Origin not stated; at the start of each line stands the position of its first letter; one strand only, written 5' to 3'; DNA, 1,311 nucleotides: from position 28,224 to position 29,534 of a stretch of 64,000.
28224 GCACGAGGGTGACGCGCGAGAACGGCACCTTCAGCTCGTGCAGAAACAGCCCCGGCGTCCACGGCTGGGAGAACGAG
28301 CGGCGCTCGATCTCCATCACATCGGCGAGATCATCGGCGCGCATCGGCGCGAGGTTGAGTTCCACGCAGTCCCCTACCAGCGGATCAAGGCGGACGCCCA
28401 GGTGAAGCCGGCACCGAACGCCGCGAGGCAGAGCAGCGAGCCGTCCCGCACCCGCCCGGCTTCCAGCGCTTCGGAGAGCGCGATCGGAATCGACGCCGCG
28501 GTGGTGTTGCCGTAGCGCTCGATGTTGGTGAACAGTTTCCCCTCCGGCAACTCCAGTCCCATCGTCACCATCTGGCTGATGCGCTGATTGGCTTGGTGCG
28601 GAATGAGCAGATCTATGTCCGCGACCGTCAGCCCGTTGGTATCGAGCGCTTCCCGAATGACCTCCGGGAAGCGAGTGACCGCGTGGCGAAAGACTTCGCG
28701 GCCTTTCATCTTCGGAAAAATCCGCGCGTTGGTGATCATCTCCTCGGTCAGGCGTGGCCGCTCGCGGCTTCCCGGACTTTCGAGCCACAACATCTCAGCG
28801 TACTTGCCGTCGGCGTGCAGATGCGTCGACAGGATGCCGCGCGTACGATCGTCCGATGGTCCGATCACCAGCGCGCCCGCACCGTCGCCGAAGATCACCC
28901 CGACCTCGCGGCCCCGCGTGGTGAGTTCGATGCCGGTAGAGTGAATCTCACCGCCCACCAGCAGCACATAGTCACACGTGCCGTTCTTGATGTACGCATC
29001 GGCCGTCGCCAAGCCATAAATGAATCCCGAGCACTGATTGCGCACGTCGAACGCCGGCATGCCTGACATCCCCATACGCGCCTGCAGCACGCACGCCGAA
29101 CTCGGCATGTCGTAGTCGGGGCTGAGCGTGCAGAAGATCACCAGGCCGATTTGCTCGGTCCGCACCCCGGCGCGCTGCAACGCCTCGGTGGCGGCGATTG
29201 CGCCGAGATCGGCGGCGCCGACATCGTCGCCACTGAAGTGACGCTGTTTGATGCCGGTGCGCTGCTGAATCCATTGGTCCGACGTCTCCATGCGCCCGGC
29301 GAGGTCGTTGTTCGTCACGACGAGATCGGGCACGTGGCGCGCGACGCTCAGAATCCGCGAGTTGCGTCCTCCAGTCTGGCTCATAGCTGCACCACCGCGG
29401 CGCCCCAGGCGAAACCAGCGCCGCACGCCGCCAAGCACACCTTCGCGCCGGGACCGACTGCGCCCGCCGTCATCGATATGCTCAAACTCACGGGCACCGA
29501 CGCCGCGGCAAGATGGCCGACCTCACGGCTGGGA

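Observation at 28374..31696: Translationally coupled trio: ferredoxin-membrane-ACD fusion plus a KAS III pair, upstream of rimI-hpnH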

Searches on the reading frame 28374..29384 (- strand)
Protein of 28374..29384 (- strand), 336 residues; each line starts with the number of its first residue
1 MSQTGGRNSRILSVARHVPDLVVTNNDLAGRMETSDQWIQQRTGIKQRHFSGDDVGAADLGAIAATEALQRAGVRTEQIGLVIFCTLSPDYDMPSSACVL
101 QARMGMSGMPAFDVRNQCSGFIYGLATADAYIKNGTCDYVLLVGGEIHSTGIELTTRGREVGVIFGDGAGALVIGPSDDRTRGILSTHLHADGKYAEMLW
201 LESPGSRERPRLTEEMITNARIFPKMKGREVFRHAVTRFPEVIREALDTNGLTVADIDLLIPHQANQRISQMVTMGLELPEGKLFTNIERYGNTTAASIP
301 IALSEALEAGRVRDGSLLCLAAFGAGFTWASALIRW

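Call 7: search_protein_families(library=pfam, proteins=[window:28374-29384:-], max_evalue=0.01)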
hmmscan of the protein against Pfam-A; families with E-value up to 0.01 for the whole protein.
window:28374-29384:- (336 aa): 4 families
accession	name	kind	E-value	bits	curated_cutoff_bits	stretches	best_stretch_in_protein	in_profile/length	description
PF08541.16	ACP_syn_III_C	-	6.9e-34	116.3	26.6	1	247-336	1-90/90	3-Oxoacyl-[acyl-carrier-protein (ACP)] synthase III C terminal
PF08545.16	ACP_syn_III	-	7e-24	84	24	1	112-193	1-80/80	3-Oxoacyl-[acyl-carrier-protein (ACP)] synthase III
PF00108.29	Thiolase_N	-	3.3e-10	40.2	26.4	1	41-149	7-116/260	Thiolase, N-terminal domain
PF00195.25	Chal_sti_synt_N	-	2.7e-06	27.4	27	1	56-176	98-223/225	Chalcone and stilbene synthases, N-terminal domain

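Call 8: search_protein_families(library=ncbifam, proteins=[window:28374-29384:-], max_evalue=0.01)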
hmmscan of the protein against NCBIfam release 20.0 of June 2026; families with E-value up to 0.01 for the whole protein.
window:28374-29384:- (336 aa): 33 families (the best 25 are shown)
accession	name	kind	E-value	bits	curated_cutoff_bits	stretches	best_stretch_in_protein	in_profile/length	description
NF006829.0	PRK09352.1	subfamily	7.9e-112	373.4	249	1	8-336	4-321/322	beta-ketoacyl-ACP synthase 3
TIGR00747.1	fabH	subfamily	8.8e-111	370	292.1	1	8-336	2-322/322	beta-ketoacyl-ACP synthase III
NF004623.0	PRK05963.1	equivalog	2e-70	237.7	437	1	8-335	5-327/328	beta-ketoacyl-ACP synthase III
NF005541.0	PRK07204.1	equivalog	6e-54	183.6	402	1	9-333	5-326/329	beta-ketoacyl-ACP synthase III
NF005308.0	PRK06840.1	equivalog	2.2e-45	155.1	315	1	10-336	6-335/339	3-oxoacyl-ACP synthase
NF005703.0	PRK07515.1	equivalog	2e-36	125.7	304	1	57-335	96-371/373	beta-ketoacyl-ACP synthase III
NF006720.0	PRK09258.1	equivalog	5.1e-34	118.1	285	1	27-336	31-338/338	3-oxoacyl-ACP synthase III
NF009519.0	PRK12880.1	equivalog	4.4e-33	115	436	1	39-335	42-337/353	beta-ketoacyl-ACP synthase III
NF003274.0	PRK04262.1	equivalog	4.5e-20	72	244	2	10-178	4-167/347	hydroxymethylglutaryl-CoA synthase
NF005293.2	PRK06816.1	subfamily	3e-15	56.2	450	2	241-321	276-362/378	StlD/DarB family beta-ketosynthase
NF053539.1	resorcinol_DarB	exception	2.5e-11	43.4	550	1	240-322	274-361/377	dialkylresorcinol biosynthesis protein DarB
TIGR00748.1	HMG_CoA_syn_Arc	equivalog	5.9e-11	42.2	353.35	1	14-148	7-142/345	hydroxymethylglutaryl-CoA synthase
TIGR01930.1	AcCoA-C-Actrans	subfamily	2.9e-08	33.1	240.55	1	42-150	6-115/385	acetyl-CoA C-acyltransferase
NF042999.1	bketothiol_BktB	equivalog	8.7e-08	31.8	725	1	42-167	12-138/394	beta-ketothiolase BktB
NF042429.2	DHPHCoAsyn_DpgA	equivalog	1.7e-07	30.5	425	1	241-336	252-350/350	3,5-dihydroxyphenylacetyl-CoA synthase DpgA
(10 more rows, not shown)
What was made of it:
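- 28374..29384 (-): Gene 3: canonical FabH (KAS III), 336 aa, with a Cys-His-Asn triad and Trp32/Arg36 present. TIGR00747 scores 370 bits against a cutoff of 292 (call 8).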

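Call 26: search_solved_structures(query=window:28377-29384:-, max_evalue=1e-30, show_alignments=1)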
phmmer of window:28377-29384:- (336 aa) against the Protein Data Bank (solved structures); distinct sequences matched with E-value up to 1e-30: 41.
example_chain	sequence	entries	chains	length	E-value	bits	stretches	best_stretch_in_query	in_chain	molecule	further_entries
6x7r_A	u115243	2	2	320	1.2e-80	274.2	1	5-336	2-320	3-oxoacyl-[acyl-carrier-protein] synthase 3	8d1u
9ka2_A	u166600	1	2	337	9.3e-80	271.2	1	9-336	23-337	Beta-ketoacyl-[acyl-carrier-protein] synthase III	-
3il9_A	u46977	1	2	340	1.1e-79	271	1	9-336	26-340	3-oxoacyl-[acyl-carrier-protein] synthase 3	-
1hn9_A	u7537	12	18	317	1.1e-79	271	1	9-336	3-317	BETA-KETOACYL-ACYL CARRIER PROTEIN SYNTHASE III | 3-oxoacyl-[acyl-carrier-protein] synthase III | 3-oxoacyl-[acyl-carrier-protein] synthase 3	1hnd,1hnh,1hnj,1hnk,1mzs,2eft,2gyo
1ebl_A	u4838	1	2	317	9.9e-79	267.8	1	9-336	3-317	BETA-KETOACYL-ACP SYNTHASE III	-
9ka5_A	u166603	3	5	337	4.4e-78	265.7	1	9-336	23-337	Beta-ketoacyl-[acyl-carrier-protein] synthase III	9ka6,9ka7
4nhd_A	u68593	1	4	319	2.1e-76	260.2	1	8-335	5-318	3-oxoacyl-[acyl-carrier-protein] synthase 3 protein 1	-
8vd9_A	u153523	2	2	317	1.4e-74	254.2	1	9-336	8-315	Beta-ketoacyl-[acyl-carrier-protein] synthase III 1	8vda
4ylt_A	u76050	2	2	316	2.4e-74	253.5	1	9-336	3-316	3-oxoacyl-[acyl-carrier-protein] synthase 3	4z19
2ebd_A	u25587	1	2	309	4.4e-72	246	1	9-336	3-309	3-oxoacyl-[acyl-carrier-protein] synthase 3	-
4dfe_A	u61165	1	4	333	3.8e-67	229.8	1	9-336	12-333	3-oxoacyl-[acyl-carrier-protein] synthase 3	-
3il3_A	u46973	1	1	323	2.7e-66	227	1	7-336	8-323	3-oxoacyl-[acyl-carrier-protein] synthase 3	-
4ryb_A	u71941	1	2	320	8.8e-66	225.3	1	10-335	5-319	3-oxoacyl-[acyl-carrier-protein] synthase 3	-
1ub7_A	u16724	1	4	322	5.5e-64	219.4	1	9-336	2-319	3-oxoacyl-[acyl-carrier protein] synthase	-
5bqs_A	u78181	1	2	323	1.1e-62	215.1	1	10-333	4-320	3-oxoacyl-[acyl-carrier-protein] synthase 3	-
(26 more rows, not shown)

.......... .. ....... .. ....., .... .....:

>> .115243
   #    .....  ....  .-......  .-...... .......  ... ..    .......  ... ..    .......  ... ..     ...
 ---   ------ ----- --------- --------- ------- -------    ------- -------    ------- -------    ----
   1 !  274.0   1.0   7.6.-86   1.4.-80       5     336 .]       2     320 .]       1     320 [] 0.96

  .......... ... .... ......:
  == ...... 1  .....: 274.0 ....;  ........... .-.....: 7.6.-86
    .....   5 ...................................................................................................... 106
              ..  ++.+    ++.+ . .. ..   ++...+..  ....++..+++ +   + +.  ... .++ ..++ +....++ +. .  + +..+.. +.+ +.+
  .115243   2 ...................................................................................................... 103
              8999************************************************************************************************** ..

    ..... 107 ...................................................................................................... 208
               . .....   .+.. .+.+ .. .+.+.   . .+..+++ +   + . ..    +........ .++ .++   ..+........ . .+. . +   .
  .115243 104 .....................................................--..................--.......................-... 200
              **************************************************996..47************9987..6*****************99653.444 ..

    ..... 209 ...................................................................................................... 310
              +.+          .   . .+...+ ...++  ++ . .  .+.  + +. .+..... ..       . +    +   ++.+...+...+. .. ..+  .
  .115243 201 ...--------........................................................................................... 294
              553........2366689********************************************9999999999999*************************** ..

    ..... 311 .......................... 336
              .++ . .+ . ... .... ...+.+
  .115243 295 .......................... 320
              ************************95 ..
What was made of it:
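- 28374..29384 (-): 274 bits to E. coli FabH 6x7r/1hn9 over the full length (call 26).
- The downstream gene passes the FabH equivalog model and aligns end to end with E. coli FabH (calls 8, 26).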
